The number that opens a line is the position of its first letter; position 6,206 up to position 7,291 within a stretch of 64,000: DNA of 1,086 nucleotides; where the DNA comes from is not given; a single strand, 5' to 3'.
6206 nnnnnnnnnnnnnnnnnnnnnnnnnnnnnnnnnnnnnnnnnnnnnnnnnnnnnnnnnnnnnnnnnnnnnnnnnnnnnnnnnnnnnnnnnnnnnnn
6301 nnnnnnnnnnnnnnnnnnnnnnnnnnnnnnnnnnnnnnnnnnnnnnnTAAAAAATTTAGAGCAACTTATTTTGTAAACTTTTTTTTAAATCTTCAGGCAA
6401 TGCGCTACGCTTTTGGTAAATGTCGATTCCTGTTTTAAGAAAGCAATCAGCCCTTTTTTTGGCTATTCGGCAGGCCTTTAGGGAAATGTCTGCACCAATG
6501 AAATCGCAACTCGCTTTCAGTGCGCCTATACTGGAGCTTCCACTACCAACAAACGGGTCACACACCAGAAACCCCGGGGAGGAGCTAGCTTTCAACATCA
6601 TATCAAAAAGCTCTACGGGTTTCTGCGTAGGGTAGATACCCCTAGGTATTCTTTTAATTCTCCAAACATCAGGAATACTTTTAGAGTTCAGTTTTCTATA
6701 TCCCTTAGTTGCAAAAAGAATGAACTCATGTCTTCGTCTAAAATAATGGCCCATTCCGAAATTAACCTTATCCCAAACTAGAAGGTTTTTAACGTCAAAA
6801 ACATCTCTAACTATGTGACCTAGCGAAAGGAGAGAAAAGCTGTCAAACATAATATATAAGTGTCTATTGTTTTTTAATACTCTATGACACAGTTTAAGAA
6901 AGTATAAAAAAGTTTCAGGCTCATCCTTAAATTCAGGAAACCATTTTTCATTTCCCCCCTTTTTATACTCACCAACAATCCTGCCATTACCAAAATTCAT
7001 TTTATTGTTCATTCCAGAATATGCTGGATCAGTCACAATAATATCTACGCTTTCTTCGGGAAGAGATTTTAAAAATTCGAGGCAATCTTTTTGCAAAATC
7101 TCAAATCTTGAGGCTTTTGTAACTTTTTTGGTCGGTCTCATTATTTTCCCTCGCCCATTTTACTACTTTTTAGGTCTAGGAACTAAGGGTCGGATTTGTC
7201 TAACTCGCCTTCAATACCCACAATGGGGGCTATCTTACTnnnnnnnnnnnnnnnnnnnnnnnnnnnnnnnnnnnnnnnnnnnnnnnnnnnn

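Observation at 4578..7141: M-then-R gene pair: beta-class amino-methyltransferase with an unusually large (589 aa) putative endonuclease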

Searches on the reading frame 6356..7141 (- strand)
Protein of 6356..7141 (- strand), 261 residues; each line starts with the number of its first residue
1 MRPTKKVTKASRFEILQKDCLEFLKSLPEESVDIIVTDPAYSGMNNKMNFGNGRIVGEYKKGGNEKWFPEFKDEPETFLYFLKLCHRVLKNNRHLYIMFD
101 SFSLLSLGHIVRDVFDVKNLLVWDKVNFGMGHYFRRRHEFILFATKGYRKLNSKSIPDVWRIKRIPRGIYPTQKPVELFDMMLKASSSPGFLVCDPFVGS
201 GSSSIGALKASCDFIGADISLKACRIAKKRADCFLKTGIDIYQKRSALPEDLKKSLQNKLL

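Call 3: search_protein_families(library=pfam, proteins=[window:6356-7141:-], max_evalue=0.01)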
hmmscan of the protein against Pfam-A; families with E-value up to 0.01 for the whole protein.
window:6356-7141:- (261 aa): 1 family
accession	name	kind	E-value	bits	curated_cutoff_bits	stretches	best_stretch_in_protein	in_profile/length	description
PF01555.25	N6_N4_Mtase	-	8.3e-27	95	26.7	1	32-229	1-221/221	DNA methylase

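Call 4: search_protein_families(library=ncbifam, proteins=[window:6356-7141:-], max_evalue=0.01)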
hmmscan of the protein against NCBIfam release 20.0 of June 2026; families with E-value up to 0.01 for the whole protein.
window:6356-7141:- (261 aa): 4 families
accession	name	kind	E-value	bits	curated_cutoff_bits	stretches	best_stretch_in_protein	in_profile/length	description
NF050803.1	DnaMtaseCcrMCaul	equivalog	1.2e-21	77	830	2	14-148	5-142/350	adenine-specific DNA-methyltransferase CcrM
NF008572.0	PRK11524.1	equivalog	1.7e-20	73.3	292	2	11-147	13-136/294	adenine-specific DNA-methyltransferase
NF010253.0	PRK13699.1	subfamily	8.9e-20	71.3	244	1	15-230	4-204/226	DNA methyltransferase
TIGR00536.1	hemK_fam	subfamily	0.00093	18.3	115.5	0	189-244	114-172/286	HemK family protein methyltransferase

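Call 6: search_solved_structures(query=window:6356-7141:-, max_evalue=0.001, show_alignments=1)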
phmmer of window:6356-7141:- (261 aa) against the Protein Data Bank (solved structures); distinct sequences matched with E-value up to 0.001: 12.
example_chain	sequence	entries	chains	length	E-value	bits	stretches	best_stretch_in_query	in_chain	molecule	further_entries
8urk_A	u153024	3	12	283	2.4e-16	63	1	157-233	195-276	Methyltransferase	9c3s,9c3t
9c3u_A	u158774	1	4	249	4.4e-16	62.1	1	157-232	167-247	Methyltransferase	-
6pbd_A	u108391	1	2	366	3.5e-15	59.1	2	15-148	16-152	Modification methylase CcrMI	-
5hek_A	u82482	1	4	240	4.3e-11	45.8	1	14-236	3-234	Adenine specific DNA methyltransferase (DpnA)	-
8s9n_A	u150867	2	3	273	5.4e-11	45.4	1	9-230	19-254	DNA cytosine-N4 methyltransferase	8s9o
8s9m_A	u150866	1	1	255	1.1e-10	44.4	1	18-230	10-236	DNA cytosine-N4 methyltransferase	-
1g60_A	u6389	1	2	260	3.2e-10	42.9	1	170-222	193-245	Adenine-specific Methyltransferase MboIIA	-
5hfj_A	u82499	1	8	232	3.4e-10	42.8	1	14-234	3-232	Adenine specific DNA methyltransferase (DpnA)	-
1nw8_A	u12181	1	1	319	1.7e-09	40.6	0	157-215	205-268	MODIFICATION METHYLASE RSRI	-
1eg2_A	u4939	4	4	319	1.8e-09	40.4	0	157-215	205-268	MODIFICATION METHYLASE RSRI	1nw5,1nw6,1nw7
2zie_A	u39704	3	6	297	4.9e-05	25.9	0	170-230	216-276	Putative modification methylase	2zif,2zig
1boo_A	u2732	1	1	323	0.00056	22.4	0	16-52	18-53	PROTEIN (N-4 CYTOSINE-SPECIFIC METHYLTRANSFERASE PVU II)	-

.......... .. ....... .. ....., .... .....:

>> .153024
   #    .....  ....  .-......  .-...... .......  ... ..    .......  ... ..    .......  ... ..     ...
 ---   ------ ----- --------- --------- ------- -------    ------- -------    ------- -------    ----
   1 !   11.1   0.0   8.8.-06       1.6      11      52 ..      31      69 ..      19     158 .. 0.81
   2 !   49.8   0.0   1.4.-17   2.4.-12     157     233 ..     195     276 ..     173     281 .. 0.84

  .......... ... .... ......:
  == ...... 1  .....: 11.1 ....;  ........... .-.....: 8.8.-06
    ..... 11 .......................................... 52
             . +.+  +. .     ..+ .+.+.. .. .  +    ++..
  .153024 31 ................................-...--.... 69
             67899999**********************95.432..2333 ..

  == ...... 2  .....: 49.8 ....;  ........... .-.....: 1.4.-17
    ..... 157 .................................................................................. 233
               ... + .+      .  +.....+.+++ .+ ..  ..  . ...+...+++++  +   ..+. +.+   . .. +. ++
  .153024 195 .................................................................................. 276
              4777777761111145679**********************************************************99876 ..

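Call 22: search_protein_families(library=padloc, proteins=[window:6356-7141:-], max_evalue=0.01)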
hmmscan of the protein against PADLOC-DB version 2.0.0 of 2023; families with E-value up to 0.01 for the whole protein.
window:6356-7141:- (261 aa): 56 families (the best 25 are shown)
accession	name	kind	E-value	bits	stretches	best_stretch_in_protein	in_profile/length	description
PDLC03379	MTase_II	-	2.5e-96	320.7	1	13-246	19-256/267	Type II methyltransferase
PDLC03371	MTase_II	-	1.8e-35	120.7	1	9-232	7-253/260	Type II methyltransferase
PDLC03299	MTase_II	-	4.2e-27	93.4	2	11-148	13-138/296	Type II methyltransferase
PDLC03216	MTase_II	-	5.2e-24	82.9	2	6-147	5-149/364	Type II methyltransferase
PDLC03265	MTase_II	-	1e-23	82.3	2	12-127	22-126/333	Type II methyltransferase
PDLC03339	MTase_II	-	7.4e-23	78.9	2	157-243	192-283/399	Type II methyltransferase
PDLC03738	oMTase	-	3.4e-22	76.7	2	13-147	21-158/376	orphan methyltransferase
PDLC03387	MTase_II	-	7.2e-20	69.3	2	153-232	196-276/289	Type II methyltransferase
PDLC03271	MTase_II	-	8.8e-20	69.3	1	20-219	19-218/228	Type II methyltransferase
PDLC03320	MTase_II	-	1.2e-19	68.6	2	158-233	196-276/289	Type II methyltransferase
PDLC03228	MTase_II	-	2.7e-18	64.6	1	16-231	5-205/227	Type II methyltransferase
PDLC03308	MTase_II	-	3.3e-18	63.9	1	15-219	172-382/419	Type II methyltransferase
PDLC03353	MTase_II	-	4.3e-16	57.2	2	158-236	174-255/260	Type II methyltransferase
PDLC04134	mad2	-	6.1e-16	56.3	2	10-147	338-446/492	mads_2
PDLC03354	MTase_II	-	7.1e-16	56.2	1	152-231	303-382/425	Type II methyltransferase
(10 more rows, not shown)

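Call 38: search_dna_similar(query=window:6356-7141:-, collection=plasmids, mode=protein, max_rows=30, max_evalue=1e-10)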
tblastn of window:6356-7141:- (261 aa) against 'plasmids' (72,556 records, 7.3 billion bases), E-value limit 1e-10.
The search stops at 5000 records and this limit was reached: more records match than are counted here, and every count below describes the 5000 best-scoring records only.
Records with a match: at least 5000; places in all: 5244; records where one place covers at least 80% of the query: 4996.
Best place of each record, by identity: <60% 5000.
By first word of the organism name: Escherichia 3316; Klebsiella 802; Salmonella 335; Shigella 167; Enterobacter 119; Citrobacter 106; Yersinia 65; Serratia 11; Raoultella 6; Erwinia 6; and 34 more.
By predicted mobility (MOB-suite, as given by PLSDB): conjugative 3786; non-mobilizable 649; mobilizable 565.
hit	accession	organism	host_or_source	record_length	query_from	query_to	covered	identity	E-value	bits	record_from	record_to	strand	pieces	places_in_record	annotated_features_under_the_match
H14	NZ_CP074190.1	Raoultella planticola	lake water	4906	11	255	94%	39.8%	8e-41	156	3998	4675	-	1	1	site-specific DNA-methyltransferase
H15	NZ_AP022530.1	Klebsiella pneumoniae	Homo sapiens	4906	11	255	94%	39.8%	8e-41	156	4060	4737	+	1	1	site-specific DNA-methyltransferase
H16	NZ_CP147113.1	Escherichia coli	-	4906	11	255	94%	39.8%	8e-41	156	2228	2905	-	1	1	site-specific DNA-methyltransferase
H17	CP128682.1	Klebsiella pneumoniae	Homo sapiens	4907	11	255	94%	39.8%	8e-41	156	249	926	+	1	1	site-specific DNA-methyltransferase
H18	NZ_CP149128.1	Aeromonas salmonicida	-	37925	1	247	95%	37.1%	2e-41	157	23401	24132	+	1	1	site-specific DNA-methyltransferase | phosphoadenosine phosphosulfate reductase family protein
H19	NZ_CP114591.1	Salinivibrio kushneri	-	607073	14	230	83%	39.0%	2e-40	155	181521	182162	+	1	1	site-specific DNA-methyltransferase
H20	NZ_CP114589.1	Salinivibrio kushneri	-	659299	14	230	83%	39.0%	4e-40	154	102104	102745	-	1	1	site-specific DNA-methyltransferase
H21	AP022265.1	Aeromonas veronii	-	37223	14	223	80%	37.9%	3e-39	152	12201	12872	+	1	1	methyltransferase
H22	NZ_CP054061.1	Edwardsiella ictaluri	cell culture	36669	14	223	80%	37.4%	5e-39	151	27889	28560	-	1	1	DNA methyltransferase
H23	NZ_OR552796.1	Aeromonas caviae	-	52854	14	223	80%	37.0%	7e-38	147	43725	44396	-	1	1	site-specific DNA-methyltransferase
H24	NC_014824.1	Ruminococcus albus 7 = DSM 20455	-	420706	15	240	87%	32.6%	6e-18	90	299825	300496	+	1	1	site-specific DNA-methyltransferase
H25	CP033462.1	Brevibacillus laterosporus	cabbage,whole organism,cabbage seeds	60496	15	230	83%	34.1%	4e-25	110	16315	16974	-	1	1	site-specific DNA-methyltransferase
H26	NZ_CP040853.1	Ligilactobacillus murinus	-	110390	9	230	85%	32.8%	2e-17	89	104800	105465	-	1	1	site-specific DNA-methyltransferase | hypothetical protein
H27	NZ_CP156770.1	Acinetobacter sp. ANC 7974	cattle,whole organism,cattle feces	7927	19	230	81%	33.2%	3e-19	94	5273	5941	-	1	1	site-specific DNA-methyltransferase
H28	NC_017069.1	Selenomonas ruminantium subsp. lactilytica TAM6421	-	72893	14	243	88%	30.5%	3e-28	120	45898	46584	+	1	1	site-specific DNA-methyltransferase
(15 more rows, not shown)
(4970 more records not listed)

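Call 42: get_annotated_region(hit=H16, flank=3000)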
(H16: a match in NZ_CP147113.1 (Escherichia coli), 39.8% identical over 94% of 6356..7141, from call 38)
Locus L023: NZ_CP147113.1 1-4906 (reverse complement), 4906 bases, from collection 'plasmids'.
description: Escherichia coli strain KMi029 plasmid pKMi029_4, complete sequence
organism: Escherichia coli (NCBI taxid 562)
taxonomy: Bacteria; Pseudomonadota; Gammaproteobacteria; Enterobacterales; Enterobacteriaceae; Escherichia; Escherichia coli
host: -; source: -; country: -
typing (MOB-suite, as given by PLSDB): mobilizable; replicon Col(Ye4449); relaxase MOBP
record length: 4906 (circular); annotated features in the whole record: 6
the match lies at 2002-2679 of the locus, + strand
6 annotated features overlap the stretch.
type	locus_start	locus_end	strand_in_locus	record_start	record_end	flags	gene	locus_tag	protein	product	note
CDS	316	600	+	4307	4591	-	nadS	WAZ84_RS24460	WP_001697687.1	NadS family protein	-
CDS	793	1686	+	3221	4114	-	-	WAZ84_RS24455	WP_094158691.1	replication initiation protein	-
CDS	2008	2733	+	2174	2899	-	-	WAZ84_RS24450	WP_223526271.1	site-specific DNA-methyltransferase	GO:0009307 - DNA restriction-modification system [Evidence IEA]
CDS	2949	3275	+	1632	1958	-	-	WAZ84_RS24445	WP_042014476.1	MobC family plasmid mobilization relaxosome protein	-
CDS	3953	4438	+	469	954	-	-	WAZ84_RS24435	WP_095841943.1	MbeB family mobilization protein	-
CDS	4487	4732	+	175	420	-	-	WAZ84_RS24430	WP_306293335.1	MbeD family mobilization/exclusion protein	-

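Call 43: get_annotated_region(hit=H18, flank=3000)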
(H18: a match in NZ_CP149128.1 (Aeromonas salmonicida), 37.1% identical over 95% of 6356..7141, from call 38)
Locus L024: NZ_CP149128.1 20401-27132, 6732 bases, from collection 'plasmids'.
description: Aeromonas salmonicida strain BE4 plasmid pASaBE4, complete sequence
organism: Aeromonas salmonicida (NCBI taxid 645)
taxonomy: Bacteria; Pseudomonadota; Gammaproteobacteria; Aeromonadales; Aeromonadaceae; Aeromonas; Aeromonas salmonicida
host: -; source: -; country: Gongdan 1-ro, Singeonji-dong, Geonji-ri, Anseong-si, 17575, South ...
typing (MOB-suite, as given by PLSDB): non-mobilizable
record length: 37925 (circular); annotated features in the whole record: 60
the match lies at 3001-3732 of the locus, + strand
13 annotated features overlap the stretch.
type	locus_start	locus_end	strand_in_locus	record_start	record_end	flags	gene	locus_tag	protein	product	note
CDS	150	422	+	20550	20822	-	-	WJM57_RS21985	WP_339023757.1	DUF3283 family protein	-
CDS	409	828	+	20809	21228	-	-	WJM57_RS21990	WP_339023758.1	hypothetical protein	-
CDS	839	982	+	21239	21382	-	-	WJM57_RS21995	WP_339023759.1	hypothetical protein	-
CDS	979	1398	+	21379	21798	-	-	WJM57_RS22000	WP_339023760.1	hypothetical protein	-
CDS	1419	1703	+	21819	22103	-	-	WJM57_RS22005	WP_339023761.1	hypothetical protein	-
CDS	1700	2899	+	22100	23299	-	-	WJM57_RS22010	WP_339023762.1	site-specific integrase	GO:0015074 - DNA integration [Evidence IEA]; GO:0006310 - DNA recombination [Evidence IEA]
CDS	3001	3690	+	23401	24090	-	-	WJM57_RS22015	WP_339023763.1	site-specific DNA-methyltransferase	-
CDS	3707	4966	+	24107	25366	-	-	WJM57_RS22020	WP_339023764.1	phosphoadenosine phosphosulfate reductase family protein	-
CDS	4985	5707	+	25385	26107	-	-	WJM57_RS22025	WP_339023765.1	hypothetical protein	-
CDS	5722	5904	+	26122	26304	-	-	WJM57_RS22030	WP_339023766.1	hypothetical protein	-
CDS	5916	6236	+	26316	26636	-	-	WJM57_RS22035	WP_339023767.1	hypothetical protein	-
CDS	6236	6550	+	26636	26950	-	-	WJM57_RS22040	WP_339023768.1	hypothetical protein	-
CDS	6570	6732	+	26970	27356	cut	-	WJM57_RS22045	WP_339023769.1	hypothetical protein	-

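Call 44: get_annotated_region(hit=H19, flank=3000)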
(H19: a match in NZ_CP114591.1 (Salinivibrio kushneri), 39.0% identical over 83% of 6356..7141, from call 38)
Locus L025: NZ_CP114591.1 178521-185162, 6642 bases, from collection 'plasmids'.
description: Salinivibrio kushneri strain TGB19 plasmid unnamed, complete sequence
organism: Salinivibrio kushneri (NCBI taxid 1908198)
taxonomy: Bacteria; Pseudomonadota; Gammaproteobacteria; Vibrionales; Vibrionaceae; Salinivibrio; Salinivibrio kushneri
host: -; source: -; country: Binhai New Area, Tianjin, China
typing (MOB-suite, as given by PLSDB): mobilizable; relaxase MOBP
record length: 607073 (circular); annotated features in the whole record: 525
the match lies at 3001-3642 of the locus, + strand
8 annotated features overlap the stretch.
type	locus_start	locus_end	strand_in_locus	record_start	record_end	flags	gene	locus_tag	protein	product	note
CDS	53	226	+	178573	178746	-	-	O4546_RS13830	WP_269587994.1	hypothetical protein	-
CDS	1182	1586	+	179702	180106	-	-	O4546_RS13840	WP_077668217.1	DUF1801 domain-containing protein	-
CDS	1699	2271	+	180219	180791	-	-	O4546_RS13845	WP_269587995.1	hypothetical protein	-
CDS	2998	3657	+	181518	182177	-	-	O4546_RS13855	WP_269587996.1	site-specific DNA-methyltransferase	GO:0009307 - DNA restriction-modification system [Evidence IEA]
CDS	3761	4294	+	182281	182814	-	-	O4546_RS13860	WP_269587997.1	DUF6817 domain-containing protein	-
CDS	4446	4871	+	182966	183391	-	-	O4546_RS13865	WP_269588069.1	nuclear transport factor 2 family protein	-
CDS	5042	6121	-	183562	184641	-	-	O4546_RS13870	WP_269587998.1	ABC transporter permease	-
CDS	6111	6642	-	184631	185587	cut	-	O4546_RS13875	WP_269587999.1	ABC transporter ATP-binding protein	-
